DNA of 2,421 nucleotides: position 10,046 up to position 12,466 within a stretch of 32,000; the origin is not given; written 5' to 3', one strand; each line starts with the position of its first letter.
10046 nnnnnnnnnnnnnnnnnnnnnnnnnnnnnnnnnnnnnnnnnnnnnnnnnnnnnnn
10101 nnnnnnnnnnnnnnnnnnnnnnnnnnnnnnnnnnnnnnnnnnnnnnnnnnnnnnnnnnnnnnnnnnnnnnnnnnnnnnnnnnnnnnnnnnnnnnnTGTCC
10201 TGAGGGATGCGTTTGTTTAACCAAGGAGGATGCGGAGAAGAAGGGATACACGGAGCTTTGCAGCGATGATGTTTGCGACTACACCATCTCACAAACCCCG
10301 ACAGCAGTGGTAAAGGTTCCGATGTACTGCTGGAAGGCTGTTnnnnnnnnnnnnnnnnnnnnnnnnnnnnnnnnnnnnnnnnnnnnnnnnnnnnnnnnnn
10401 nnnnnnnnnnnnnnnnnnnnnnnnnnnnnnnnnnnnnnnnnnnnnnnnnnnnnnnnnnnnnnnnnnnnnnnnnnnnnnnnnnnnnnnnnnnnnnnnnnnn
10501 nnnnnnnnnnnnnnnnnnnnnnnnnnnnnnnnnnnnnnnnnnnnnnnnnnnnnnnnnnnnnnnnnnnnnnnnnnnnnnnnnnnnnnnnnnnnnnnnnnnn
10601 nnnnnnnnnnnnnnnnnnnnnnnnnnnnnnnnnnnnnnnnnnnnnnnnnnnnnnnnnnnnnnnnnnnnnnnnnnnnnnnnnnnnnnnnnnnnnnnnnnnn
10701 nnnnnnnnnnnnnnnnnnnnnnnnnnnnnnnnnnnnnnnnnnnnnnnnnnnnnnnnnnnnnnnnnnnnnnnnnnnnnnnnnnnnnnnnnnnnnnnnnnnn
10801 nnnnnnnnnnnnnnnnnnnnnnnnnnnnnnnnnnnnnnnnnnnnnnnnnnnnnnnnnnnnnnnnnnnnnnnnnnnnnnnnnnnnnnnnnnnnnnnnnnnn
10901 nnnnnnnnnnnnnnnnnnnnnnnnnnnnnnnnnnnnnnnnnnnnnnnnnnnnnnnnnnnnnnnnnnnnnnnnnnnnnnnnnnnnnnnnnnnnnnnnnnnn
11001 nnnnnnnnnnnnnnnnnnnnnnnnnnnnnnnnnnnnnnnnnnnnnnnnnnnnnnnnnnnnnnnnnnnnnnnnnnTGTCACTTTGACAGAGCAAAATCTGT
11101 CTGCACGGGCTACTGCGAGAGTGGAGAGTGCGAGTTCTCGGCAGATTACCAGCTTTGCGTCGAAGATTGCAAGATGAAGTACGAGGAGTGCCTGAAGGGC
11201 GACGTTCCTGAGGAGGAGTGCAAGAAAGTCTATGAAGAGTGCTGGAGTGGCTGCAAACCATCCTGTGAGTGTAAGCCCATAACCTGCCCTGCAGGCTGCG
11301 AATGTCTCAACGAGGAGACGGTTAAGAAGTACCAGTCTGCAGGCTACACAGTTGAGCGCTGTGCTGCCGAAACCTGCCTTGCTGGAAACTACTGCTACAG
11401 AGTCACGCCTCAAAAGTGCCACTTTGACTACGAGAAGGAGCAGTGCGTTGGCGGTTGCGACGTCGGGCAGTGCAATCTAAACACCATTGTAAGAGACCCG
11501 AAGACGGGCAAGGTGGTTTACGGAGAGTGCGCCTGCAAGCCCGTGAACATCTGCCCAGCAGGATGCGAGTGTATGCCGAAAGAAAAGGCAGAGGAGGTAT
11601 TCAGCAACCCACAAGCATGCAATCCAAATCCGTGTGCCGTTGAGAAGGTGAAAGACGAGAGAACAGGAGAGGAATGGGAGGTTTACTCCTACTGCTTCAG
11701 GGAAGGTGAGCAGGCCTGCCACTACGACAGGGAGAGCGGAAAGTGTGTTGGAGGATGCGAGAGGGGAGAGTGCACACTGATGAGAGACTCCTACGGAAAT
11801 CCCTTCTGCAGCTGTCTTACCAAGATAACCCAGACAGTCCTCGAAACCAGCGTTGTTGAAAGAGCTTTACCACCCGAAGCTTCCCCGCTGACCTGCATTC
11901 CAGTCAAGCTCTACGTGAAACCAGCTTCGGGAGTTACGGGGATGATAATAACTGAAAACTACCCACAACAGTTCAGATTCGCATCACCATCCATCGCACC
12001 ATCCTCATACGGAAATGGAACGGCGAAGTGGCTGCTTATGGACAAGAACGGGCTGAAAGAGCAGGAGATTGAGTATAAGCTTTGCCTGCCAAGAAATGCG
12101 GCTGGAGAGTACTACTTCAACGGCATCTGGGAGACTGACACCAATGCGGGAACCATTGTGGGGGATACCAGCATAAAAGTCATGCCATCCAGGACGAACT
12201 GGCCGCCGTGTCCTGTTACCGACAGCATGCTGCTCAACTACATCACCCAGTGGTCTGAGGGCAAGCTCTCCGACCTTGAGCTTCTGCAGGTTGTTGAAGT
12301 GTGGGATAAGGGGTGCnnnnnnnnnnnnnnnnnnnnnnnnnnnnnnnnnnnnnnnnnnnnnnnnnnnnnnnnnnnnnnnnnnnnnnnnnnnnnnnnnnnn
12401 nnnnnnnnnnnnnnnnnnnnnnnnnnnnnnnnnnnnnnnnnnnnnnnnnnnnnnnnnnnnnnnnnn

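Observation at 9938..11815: Unrecognised ~43-aa six-cysteine module repeated 10 times and shared by all three large genes; joint loss of Cys2 and Cys4 hints at connectivity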

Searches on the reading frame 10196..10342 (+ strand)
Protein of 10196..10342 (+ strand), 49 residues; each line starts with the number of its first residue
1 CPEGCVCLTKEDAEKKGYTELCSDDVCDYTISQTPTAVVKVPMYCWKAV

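Call 26: search_protein_families(library=pfam, proteins=[window:10196-10342:+], max_evalue=10)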
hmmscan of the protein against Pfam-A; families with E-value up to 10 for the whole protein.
seq(49 aa): 0 families

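Call 64: find_homologous_proteins(query=A4, max_evalue=0.00001)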
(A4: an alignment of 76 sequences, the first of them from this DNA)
Query A4 (76 sequences) (46 aa, profile of the alignment): 2 proteins with E <= 0.00001 among 34 candidates.
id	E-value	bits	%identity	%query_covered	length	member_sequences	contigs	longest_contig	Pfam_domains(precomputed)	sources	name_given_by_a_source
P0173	2.0e-10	59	36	91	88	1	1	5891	-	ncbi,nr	ncbi:MAG: hypothetical protein MUO97_05535 [Dehalococcoidia bacterium]|nr:hypothetical protein [Deha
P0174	6.0e-10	57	43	100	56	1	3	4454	-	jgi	jgi:hypothetical protein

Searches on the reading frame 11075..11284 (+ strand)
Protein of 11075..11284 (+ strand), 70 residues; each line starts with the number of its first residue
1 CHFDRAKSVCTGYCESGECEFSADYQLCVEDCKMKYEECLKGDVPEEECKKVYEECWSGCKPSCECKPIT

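Call 26: search_protein_families(library=pfam, proteins=[window:11075-11284:+], max_evalue=10)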
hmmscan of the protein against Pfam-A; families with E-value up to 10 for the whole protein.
seq(70 aa): 2 families
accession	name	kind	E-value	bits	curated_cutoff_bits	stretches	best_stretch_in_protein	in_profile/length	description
PF07822.16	Toxin_13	-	0.25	11.9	21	1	21-41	5-25/55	Neurotoxin B-IV-like protein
PF01826.23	TIL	-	4.4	8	24.5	0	33-68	4-39/55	Trypsin Inhibitor like cysteine rich domain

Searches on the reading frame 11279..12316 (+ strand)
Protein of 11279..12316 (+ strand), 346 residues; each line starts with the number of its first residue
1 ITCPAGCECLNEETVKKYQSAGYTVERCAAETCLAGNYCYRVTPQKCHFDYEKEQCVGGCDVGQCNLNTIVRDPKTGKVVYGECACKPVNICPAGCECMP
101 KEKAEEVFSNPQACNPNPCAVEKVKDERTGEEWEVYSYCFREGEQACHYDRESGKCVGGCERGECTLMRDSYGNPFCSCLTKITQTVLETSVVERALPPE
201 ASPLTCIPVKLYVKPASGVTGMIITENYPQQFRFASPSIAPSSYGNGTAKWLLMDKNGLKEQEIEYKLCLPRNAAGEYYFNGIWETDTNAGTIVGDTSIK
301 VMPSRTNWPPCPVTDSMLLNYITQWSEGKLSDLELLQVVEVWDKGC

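Call 57: predict_structure(alignment_id=A3)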
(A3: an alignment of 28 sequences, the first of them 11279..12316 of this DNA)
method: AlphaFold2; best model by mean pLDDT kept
length: 346 residues; sequences in the alignment: 28
mean_pLDDT: 80.8   pTM: 0.45
mean pLDDT of the five models: 80.8, 79.9, 79.4, 79.4, 76.1
residues with pLDDT >= 90: 71; 70-90: 230; 50-70: 39; < 50: 6
segments of 3 or more residues with pLDDT < 50: 183-188
pLDDT, mean of each block of 10 residues (from residue 1): 83 81 77 85 74 75 72 81 69 83 80 77 76 79 74 77 73 72 52 88 87 90 95 90 93 91 93 83 90 89 69 80 78 87 84
secondary structure, 60 per line:
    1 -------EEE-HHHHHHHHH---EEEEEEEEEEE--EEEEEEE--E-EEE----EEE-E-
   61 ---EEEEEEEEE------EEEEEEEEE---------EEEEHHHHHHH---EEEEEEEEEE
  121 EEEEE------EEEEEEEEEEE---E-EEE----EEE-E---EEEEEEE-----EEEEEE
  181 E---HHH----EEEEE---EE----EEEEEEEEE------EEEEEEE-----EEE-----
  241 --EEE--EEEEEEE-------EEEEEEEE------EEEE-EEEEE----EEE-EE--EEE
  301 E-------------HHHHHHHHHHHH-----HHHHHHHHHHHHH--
elements in order: E8-10 H12-20 E24-34 E37-43 E48-50 E55-57 E64-72 E79-87 E97-100 H101-107 E111-125 E132-142 E148-150 E155-157 E163-169 E175-181 E192-196 E206-214 E221-227 E233-235 E243-245 E248-254 E262-269 E276-279 E281-285 E290-292 E298-301 H315-326 H332-344

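Call 61: fold_search(model_id=the predicted structure, library=pdb)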
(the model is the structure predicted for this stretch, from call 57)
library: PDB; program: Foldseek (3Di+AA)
matches with E <= 10: 1992; with E <= 0.001: 18
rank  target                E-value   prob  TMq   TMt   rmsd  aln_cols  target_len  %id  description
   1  2vo8                  1.7e-05  1.00  0.27  0.59   4.6       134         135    9  Cohesin module from Clostridium perfringens ATCC13124 family 33 glycoside hydrolase. (released 2008-09-02)
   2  9ifr                  4.0e-05  1.00  0.29  0.74   3.0       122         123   15  CLIPPER domain from the Gram-negative fibrillar adhesin "B9T28_05395 (released 2025-11-26)
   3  2jh2_A                4.2e-05  1.00  0.26  0.58   4.6       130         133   15  X-ray crystal structure of a cohesin-like module from Clostridium perfringens (released 2007-11-06)
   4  8p4l_A                5.5e-05  1.00  0.21  0.14  10.4       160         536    9  Beta-N-acetylgalactosaminidase from Niabella aurantiaca (released 2024-01-17)
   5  3hrz_B                8.3e-05  1.00  0.27  0.37  16.5       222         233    7  Cobra Venom Factor (CVF) in complex with human factor B (released 2009-07-07)
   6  2jh2_C                9.2e-05  1.00  0.25  0.58   4.5       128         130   15  X-ray crystal structure of a cohesin-like module from Clostridium perfringens (released 2007-11-06)
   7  3frp_G                1.2e-04  1.00  0.24  0.36  14.5       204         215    8  Crystal Structure of Cobra Venom Factor, a Co-factor for C3- and C5 convertase CVFBb (released 2009-04-28)
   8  2w1n                  2.0e-04  1.00  0.27  0.39   8.5       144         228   15  cohesin and fibronectin type-III double module construct from the Clostridium perfringens glycoside hydrolase GH84C (released 2009-02-03)
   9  2qki_E                2.7e-04  1.00  0.24  0.39  15.3       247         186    9  Human C3c in complex with the inhibitor compstatin (released 2007-08-14)
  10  9sv8_C                3.5e-04  1.00  0.24  0.25  15.8       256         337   10  Herpes simplex virus 2 delta28-73 glycoprotein C ectodomain in complex with C3b (released 2025-12-10)
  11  5jpm_B                6.1e-04  1.00  0.26  0.13  15.4       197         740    6  Structure of the complex of human complement C4 with MASP-2 rebuilt using iMDFF (released 2016-08-10)
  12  5mkd_D                6.8e-04  1.00  0.22  0.48   6.1       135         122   15  Crystal structure of Bacillus subtilis Ywea (released 2017-01-25)
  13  2a74_B                7.1e-04  1.00  0.25  0.44  15.2       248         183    9  Human Complement Component C3c (released 2005-09-27)
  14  2a74_E                7.1e-04  1.00  0.24  0.42  15.2       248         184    9  Human Complement Component C3c (released 2005-09-27)
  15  8jyq_A                7.5e-04  1.00  0.20  0.37  11.0       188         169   12  Crystal structure of cancer-specific anti-HER2 antibody H2Mab-214 in complex with epitope peptide (released 2024-03-13)
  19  2xdh                  1.0e-03  1.00  0.26  0.57   4.7       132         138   13  Non-cellulosomal cohesin from the hyperthermophilic archaeon Archaeoglobus fulgidus (released 2010-05-26)
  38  3idu_A                2.8e-03  1.00  0.21  0.59   3.9       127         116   15  Crystal Structure of the CARDB domain of the PF1109 protein in complex with di-metal ions from Pyrococcus furiosus, No (released 2009-08-04)
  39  3idu_B                2.8e-03  1.00  0.22  0.62   4.0       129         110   16  Crystal Structure of the CARDB domain of the PF1109 protein in complex with di-metal ions from Pyrococcus furiosus, No (released 2009-08-04)
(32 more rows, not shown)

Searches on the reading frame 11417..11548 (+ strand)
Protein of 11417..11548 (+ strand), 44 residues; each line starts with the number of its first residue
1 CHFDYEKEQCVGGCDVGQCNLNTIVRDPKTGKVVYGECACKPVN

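Call 26: search_protein_families(library=pfam, proteins=[window:11417-11548:+], max_evalue=10)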
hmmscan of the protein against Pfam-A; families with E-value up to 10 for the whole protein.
seq(44 aa): 0 families

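Call 85: search_solved_structures(query=A6, max_evalue=10)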
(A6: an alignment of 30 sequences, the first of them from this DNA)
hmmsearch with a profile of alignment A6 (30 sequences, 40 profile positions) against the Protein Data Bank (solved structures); distinct sequences matched with E-value up to 10: 5.
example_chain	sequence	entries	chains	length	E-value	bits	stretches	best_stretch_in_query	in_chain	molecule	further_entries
9y10_A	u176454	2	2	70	0.031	18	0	11-28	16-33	C3H1-type domain-containing protein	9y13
1rgo_A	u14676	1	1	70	0.11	16.2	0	11-22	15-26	Butyrate response factor 2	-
5elk_A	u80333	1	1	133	0.49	14.2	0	11-23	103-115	RING finger protein unkempt homolog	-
7k95_A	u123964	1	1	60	1.4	12.8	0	11-23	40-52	Isoform 2 of Cleavage and polyadenylation specificity factor subunit 4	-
7zyh_A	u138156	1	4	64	1.6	12.5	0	11-23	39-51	Cleavage and polyadenylation specificity factor subunit 4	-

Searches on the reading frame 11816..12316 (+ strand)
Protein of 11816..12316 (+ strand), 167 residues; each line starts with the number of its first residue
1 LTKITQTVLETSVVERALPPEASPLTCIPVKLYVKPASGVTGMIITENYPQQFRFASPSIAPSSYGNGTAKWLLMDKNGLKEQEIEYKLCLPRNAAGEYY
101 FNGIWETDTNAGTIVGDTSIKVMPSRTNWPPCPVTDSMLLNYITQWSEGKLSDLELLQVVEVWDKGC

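Call 25: find_homologous_proteins(query=window:11816-12316:+)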
Query seq(167 aa) (167 aa): 1 proteins with E <= 0.001 among 20 candidates.
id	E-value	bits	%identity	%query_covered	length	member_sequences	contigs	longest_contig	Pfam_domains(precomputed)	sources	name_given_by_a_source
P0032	6.4e-36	142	61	56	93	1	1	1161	-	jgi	jgi:hypothetical protein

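Call 26: search_protein_families(library=pfam, proteins=[window:11816-12316:+], max_evalue=10)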
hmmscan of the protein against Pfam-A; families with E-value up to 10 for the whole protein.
seq(167 aa): 0 families
